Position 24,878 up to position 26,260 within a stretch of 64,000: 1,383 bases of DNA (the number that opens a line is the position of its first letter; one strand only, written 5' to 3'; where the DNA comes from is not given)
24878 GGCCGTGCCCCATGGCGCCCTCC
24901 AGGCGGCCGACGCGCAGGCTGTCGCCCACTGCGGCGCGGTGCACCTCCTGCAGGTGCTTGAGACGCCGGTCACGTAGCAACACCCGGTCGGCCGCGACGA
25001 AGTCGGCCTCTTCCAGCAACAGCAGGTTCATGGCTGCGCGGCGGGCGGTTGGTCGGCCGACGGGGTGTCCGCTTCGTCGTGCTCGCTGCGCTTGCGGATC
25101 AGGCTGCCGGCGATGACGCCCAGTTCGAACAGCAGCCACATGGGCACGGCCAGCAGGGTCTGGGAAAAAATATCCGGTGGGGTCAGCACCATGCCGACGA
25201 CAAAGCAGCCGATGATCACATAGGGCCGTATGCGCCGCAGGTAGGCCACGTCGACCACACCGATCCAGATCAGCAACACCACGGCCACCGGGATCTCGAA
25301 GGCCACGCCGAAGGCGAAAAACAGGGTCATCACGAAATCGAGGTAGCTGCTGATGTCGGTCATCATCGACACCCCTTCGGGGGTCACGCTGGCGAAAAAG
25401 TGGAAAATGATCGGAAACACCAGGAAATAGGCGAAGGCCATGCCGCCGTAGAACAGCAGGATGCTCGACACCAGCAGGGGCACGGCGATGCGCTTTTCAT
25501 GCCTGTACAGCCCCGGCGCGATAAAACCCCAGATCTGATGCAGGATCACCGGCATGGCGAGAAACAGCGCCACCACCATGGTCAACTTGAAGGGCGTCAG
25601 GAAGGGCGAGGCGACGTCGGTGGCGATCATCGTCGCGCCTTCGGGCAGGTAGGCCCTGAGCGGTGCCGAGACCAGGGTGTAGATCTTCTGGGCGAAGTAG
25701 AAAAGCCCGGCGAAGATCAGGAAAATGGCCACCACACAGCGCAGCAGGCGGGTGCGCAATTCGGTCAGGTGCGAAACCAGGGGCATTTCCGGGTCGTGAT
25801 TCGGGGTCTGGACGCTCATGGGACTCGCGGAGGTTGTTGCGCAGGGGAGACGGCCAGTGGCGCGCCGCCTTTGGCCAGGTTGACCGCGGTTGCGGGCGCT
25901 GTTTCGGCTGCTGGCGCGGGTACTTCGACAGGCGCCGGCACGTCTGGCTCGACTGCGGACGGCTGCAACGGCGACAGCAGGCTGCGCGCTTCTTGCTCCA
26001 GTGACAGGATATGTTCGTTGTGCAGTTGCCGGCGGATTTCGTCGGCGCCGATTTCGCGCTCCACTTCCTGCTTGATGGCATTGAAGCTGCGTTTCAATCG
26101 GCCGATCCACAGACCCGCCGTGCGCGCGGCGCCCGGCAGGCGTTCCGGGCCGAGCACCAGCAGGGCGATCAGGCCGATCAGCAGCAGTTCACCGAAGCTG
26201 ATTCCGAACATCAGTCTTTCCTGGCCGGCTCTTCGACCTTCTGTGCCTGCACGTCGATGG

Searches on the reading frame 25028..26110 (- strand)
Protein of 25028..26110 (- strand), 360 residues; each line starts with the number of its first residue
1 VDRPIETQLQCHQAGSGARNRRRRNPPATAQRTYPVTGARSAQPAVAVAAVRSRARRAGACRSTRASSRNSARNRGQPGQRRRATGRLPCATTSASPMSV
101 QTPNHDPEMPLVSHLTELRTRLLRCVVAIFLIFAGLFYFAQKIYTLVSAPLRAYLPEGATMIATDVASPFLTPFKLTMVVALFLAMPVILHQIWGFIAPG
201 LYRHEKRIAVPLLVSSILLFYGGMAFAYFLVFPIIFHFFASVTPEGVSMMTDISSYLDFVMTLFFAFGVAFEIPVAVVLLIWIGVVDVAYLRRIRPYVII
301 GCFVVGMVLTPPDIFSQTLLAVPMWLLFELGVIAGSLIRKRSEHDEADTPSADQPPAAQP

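Call 49: search_protein_families(library=pfam, proteins=[window:25028-26110:-], max_evalue=0.00001)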
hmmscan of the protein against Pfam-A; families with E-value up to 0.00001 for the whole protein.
window:25028-26110:- (360 aa): 1 family
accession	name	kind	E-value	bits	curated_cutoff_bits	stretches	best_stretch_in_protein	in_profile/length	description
PF00902.23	TatC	-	1.1e-71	241.4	25.1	1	113-323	1-208/208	Sec-independent protein translocase protein (TatC)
